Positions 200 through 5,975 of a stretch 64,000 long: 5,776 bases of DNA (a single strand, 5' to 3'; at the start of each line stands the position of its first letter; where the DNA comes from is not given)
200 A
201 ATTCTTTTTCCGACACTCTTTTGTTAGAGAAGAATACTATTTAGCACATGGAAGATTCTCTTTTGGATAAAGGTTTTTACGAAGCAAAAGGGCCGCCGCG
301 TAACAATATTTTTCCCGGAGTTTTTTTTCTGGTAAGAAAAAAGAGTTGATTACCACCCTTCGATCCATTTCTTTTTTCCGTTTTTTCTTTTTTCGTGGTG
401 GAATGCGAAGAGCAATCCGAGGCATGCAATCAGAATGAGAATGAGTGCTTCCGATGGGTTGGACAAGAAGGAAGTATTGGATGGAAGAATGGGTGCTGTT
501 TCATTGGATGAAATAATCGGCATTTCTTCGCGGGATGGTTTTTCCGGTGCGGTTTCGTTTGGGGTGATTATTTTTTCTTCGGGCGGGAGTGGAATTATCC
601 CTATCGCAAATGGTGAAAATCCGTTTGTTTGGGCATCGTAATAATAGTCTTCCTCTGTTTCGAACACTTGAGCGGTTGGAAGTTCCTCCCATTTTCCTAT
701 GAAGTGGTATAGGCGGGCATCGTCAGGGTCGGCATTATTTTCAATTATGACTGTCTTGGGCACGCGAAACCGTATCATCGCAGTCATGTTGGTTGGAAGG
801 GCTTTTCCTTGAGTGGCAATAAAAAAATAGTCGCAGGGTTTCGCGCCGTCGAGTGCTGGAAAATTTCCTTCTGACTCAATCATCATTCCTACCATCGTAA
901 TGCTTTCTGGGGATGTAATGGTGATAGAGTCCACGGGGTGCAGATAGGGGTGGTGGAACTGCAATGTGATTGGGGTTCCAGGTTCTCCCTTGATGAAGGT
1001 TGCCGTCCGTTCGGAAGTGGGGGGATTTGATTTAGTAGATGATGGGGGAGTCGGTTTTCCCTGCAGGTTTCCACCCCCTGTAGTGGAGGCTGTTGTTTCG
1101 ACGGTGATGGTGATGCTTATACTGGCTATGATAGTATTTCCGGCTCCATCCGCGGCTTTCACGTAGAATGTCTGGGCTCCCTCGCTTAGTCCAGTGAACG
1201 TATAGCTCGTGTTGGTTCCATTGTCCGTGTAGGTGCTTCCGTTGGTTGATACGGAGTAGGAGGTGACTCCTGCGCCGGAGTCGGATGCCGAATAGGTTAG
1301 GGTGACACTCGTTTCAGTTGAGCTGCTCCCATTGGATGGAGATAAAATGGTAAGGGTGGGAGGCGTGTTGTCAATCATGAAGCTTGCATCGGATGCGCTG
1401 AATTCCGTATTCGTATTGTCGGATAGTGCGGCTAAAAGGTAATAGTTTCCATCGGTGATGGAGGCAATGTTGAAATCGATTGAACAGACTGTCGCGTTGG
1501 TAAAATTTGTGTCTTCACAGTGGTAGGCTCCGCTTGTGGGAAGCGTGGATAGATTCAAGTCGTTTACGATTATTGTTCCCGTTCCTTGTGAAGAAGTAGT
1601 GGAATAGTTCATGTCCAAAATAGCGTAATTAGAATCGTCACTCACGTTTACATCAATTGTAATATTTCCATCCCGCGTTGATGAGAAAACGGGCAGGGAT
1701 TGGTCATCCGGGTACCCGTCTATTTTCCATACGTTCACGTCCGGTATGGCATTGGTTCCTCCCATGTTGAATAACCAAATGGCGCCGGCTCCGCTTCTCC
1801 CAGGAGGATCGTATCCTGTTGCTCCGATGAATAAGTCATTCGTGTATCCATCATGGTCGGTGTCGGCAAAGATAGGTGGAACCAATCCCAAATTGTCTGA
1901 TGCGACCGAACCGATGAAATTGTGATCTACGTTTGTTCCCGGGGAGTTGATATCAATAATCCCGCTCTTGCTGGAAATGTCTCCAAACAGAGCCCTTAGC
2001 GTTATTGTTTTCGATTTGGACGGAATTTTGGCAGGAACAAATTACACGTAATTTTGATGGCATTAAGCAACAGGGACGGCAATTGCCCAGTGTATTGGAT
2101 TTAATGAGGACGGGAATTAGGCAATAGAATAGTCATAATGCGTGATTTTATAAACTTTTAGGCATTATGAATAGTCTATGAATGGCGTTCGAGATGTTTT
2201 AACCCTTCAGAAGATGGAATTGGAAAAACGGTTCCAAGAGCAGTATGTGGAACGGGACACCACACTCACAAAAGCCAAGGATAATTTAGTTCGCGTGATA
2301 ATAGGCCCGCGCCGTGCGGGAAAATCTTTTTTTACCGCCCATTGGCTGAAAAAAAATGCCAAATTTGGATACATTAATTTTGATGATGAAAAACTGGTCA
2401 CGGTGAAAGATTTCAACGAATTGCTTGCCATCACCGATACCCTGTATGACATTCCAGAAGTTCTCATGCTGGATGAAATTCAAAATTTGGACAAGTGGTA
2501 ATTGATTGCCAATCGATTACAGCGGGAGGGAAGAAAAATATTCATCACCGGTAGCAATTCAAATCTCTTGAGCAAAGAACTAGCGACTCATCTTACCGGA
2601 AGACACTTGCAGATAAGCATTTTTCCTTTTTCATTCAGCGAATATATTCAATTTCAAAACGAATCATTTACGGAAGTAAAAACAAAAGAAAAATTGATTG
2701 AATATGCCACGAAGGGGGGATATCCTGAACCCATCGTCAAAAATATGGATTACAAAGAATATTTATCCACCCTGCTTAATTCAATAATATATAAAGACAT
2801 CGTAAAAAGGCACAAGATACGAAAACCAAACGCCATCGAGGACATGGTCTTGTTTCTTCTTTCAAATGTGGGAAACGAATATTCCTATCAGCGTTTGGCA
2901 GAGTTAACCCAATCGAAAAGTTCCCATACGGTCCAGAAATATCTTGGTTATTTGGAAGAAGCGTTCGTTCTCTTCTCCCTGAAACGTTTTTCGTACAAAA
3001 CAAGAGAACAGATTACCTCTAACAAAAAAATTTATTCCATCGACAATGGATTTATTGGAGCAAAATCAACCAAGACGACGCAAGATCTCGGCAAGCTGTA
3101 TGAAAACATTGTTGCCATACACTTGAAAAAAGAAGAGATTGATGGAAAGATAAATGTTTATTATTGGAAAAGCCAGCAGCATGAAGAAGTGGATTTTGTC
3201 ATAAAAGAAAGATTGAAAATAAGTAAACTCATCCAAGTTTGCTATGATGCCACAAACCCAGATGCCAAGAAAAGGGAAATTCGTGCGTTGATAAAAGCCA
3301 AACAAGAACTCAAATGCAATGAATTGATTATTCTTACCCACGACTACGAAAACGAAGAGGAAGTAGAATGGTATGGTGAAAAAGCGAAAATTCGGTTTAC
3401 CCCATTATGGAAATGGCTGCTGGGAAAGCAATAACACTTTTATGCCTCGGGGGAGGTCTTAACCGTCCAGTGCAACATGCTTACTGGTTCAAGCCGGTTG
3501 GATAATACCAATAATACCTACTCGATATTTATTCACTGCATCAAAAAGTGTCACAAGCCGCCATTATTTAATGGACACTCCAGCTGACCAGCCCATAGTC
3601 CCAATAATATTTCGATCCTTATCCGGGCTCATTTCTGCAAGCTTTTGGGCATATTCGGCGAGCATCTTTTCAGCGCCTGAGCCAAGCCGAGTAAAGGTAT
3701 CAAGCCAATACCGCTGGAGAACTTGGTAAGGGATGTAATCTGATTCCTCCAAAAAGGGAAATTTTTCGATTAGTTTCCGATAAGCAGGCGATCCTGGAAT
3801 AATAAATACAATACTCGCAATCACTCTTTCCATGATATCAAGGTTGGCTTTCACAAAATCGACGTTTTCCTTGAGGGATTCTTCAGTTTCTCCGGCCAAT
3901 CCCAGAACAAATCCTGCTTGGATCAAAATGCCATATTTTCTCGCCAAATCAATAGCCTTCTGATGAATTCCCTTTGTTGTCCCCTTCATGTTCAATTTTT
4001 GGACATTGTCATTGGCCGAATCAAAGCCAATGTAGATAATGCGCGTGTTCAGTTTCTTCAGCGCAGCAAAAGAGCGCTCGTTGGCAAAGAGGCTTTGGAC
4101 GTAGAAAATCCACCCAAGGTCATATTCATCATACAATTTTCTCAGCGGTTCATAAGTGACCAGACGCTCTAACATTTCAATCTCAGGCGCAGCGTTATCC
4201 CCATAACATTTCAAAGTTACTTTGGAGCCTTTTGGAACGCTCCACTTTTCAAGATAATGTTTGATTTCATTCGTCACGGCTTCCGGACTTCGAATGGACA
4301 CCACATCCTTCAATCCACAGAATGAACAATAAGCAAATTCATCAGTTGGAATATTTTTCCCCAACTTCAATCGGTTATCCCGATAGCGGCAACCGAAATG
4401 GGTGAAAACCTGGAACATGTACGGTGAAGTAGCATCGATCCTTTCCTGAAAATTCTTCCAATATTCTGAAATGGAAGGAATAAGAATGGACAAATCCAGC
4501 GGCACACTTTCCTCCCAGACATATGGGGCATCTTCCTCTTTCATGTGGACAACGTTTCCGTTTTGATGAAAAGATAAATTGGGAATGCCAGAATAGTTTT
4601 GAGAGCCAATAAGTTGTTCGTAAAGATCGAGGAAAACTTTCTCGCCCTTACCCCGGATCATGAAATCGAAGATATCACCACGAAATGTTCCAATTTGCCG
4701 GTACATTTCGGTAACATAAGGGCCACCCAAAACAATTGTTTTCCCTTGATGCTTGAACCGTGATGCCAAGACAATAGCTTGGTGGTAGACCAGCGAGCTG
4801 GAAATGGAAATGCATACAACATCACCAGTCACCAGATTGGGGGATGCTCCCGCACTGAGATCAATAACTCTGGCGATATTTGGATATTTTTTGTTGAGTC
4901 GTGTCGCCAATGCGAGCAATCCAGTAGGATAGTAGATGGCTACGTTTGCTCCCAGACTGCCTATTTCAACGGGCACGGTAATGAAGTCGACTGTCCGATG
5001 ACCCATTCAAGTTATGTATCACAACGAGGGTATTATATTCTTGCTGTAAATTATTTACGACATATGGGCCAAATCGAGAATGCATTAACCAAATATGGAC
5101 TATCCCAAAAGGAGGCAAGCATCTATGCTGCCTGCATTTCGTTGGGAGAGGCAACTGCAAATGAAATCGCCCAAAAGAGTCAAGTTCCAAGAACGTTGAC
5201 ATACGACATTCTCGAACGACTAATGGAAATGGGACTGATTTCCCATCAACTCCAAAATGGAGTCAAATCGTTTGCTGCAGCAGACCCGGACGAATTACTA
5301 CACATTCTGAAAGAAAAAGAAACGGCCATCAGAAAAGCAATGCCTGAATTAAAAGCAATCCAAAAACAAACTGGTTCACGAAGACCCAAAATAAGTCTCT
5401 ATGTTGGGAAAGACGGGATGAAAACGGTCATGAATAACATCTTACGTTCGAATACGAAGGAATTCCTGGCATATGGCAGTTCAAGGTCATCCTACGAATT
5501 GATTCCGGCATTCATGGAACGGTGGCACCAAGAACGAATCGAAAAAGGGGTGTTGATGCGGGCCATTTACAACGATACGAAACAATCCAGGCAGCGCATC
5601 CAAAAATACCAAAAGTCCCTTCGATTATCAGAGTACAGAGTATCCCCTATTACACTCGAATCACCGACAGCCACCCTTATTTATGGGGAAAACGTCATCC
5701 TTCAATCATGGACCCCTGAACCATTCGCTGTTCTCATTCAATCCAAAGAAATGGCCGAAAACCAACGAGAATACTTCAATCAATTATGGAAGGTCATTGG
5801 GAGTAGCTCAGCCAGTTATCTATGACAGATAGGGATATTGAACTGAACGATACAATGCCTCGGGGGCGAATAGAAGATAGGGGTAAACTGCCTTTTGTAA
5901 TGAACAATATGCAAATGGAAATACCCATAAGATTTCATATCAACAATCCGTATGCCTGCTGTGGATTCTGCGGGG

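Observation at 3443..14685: Four exact copies of the 14-nt tRNA-Met 3'-end core scattered through the accessory region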

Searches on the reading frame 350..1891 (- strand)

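Call 14: search_protein_families(library=pfam, proteins=[window:350-1891:-])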
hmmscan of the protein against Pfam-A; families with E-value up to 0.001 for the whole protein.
window:350-1891:- (513 aa): 3 families
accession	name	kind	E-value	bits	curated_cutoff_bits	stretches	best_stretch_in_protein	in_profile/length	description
PF17957.7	Big_7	-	7.6e-07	30.1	24.1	1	178-242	1-68/70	Bacterial Ig domain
PF13750.12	Big_3_3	-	1.1e-06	28.9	27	0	138-193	5-59/157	Bacterial Ig-like domain (group 3)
PF00041.27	fn3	-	6.5e-05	23.5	25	1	189-253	9-75/84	Fibronectin type III domain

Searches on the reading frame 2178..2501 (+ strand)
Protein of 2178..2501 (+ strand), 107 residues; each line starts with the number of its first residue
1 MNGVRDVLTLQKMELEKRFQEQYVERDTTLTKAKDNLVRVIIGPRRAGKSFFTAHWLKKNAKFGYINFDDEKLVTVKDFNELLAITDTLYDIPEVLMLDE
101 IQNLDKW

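Call 16: search_protein_families(library=pfam, proteins=[window:2178-2501:+], max_evalue=0.01)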
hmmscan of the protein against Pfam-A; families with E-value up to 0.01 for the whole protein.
window:2178-2501:+ (107 aa): 1 family
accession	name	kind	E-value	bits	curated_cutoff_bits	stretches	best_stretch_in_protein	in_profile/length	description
PF13173.12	AAA_14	-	1.6e-12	48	27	1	38-107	4-77/129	AAA domain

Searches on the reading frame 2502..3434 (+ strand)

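Call 13: search_protein_families(library=pfam, proteins=[window:2502-3434:+])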
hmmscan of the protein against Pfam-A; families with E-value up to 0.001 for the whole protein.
window:2502-3434:+ (310 aa): 2 families
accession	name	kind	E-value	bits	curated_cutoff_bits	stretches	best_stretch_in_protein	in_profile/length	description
PF13635.12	DUF4143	-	7.6e-26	91.2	28.1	1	98-245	2-156/160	Domain of unknown function (DUF4143)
PF13173.12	AAA_14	-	5.1e-11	43.1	27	1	9-48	87-128/129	AAA domain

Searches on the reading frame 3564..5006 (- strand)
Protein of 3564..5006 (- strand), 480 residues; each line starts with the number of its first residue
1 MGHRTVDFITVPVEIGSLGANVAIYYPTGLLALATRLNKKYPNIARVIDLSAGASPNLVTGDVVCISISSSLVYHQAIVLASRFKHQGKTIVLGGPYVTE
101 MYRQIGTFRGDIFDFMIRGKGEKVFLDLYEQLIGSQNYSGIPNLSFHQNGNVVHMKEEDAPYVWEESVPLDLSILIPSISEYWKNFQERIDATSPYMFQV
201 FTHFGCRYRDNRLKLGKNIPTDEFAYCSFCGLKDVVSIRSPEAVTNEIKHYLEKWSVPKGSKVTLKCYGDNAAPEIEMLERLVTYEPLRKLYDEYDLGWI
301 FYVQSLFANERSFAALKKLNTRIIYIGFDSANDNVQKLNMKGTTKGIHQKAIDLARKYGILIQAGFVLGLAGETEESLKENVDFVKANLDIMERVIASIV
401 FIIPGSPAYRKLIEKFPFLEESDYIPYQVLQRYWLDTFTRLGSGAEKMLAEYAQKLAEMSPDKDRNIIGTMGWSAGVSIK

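Call 13: search_protein_families(library=pfam, proteins=[window:3564-5006:-])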
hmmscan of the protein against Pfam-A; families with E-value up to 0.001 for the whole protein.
window:3564-5006:- (480 aa): 1 family
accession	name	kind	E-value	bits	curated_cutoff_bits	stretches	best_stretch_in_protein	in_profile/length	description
PF04055.27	Radical_SAM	-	1.3e-10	42.1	29.5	1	227-385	11-166/166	Radical SAM superfamily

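Call 51: search_protein_families(library=ncbifam, proteins=[window:3564-5006:-], max_evalue=0.01)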
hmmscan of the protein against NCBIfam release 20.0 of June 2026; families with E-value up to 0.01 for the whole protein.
window:3564-5006:- (480 aa): 13 families
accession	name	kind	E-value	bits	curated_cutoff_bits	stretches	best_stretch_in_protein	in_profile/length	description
TIGR04479.1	bcpD_PhpK_rSAM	subfamily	6.5e-14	51.2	600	1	293-387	314-408/504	PhpK family radical SAM P-methyltransferase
TIGR04014.1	B12_SAM_MJ_0865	equivalog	8.4e-14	51.2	360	2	309-411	257-357/434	methyl-coenzyme M reductase glutamine C-methyltransferase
TIGR03471.1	HpnJ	equivalog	2.4e-13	49.8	577.6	1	69-415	76-390/472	hopanoid biosynthesis associated radical SAM protein HpnJ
TIGR04013.1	B12_SAM_MJ_1487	hypoth_equivalog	2.2e-12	46.5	251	2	320-408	265-353/382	TIGR04013 family B12-binding domain/radical SAM domain-containing protein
TIGR02026.1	BchE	equivalog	8e-11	41.5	481.35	2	62-155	65-161/497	magnesium-protoporphyrin IX monomethyl ester anaerobic oxidative cyclase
TIGR04190.1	B12_SAM_Ta0216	equivalog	1.2e-08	34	500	1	86-410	107-424/554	TIGR04190 family B12-binding domain/radical SAM domain protein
NF050148.1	rSAM_ApyD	equivalog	8.7e-08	31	750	1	66-153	81-166/645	RiPP biosynthesis radical SAM protein ApyD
TIGR03975.1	rSAM_ocin_1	subfamily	5.9e-07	28.3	281.85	1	65-383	131-425/606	RiPP maturation radical SAM C-methyltransferase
TIGR04072.2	rSAM_ladder_B12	equivalog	5.4e-05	22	360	0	224-394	193-351/443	lipid biosynthesis B12-binding/radical SAM protein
NF033712.0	B12_rSAM_KedN5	subfamily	0.00059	18.2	700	1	61-157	63-162/624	KedN5 family methylcobalamin-dependent radical SAM C-methyltransferase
NF038361.1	rSAM_Sden_1168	equivalog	0.0011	17.6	575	0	226-411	297-472/560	Sden_1168 family B12-binding radical SAM P-methyltransferase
NF040542.1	rSAM_RCCLKC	equivalog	0.002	17.4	450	0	25-189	11-172/423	arsinothricin biosynthesis radical SAM protein ArsL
TIGR04428.1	B12_rSAM_trp_MT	equivalog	0.0031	15.9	500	0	317-396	321-405/558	tryptophan 2-C-methyltransferase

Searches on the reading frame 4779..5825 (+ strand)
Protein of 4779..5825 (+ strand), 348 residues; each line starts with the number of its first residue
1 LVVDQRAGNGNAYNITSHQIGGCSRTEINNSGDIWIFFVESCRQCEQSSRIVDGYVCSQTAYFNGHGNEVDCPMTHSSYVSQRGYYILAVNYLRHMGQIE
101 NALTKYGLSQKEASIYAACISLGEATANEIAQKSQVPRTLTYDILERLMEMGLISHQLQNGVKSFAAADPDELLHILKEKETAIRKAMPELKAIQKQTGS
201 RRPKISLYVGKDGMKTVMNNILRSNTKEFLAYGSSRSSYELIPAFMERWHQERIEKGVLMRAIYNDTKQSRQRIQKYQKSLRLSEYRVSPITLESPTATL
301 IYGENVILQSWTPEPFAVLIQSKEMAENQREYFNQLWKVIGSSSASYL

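Call 13: search_protein_families(library=pfam, proteins=[window:4779-5825:+])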
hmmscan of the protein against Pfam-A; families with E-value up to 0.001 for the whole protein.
window:4779-5825:+ (348 aa): 1 family
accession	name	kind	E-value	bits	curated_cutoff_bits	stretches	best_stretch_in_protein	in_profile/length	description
PF01978.25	TrmB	-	4e-16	59.1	25.6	1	103-170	1-67/68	Sugar-specific transcriptional regulator TrmB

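Call 51: search_protein_families(library=ncbifam, proteins=[window:4779-5825:+], max_evalue=0.01)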
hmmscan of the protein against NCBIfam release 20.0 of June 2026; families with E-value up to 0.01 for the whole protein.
window:4779-5825:+ (348 aa): 7 families
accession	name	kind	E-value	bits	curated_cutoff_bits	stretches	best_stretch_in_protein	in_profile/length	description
NF047390.1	TransRegTrmBL1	equivalog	2.1e-07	30.2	650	1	99-231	6-139/341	HTH-type sugar sensing transcriptional regulator TrmBL1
NF047392.1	TransRegTrmBHalo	equivalog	2.6e-07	30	500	1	98-230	8-136/349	HTH-type sugar sensing transcriptional regulator TrmB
NF040851.1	tran_reg_TrmB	equivalog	7.7e-07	28.6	600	1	98-233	6-139/338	HTH-type sugar-sensing transcriptional regulator TrmB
NF040939.2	trans_reg_lrs14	equivalog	1.4e-05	25.1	90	1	104-159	15-71/103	Lrs14 family HTH-type transcriptional regulator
NF053606.1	Sta1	subfamily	3.8e-05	23.7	80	1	105-159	15-69/100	Sta1 family transcriptional regulator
NF041141.1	tran_reg_TrmBL2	equivalog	7.4e-05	22.4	530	1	105-185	13-93/264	HTH-type transcriptional regulator TrmBL2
TIGR01884.1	cas_HTH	subfamily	0.00043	19.7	60.2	1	100-157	132-189/202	CRISPR-associated CARF protein Csa3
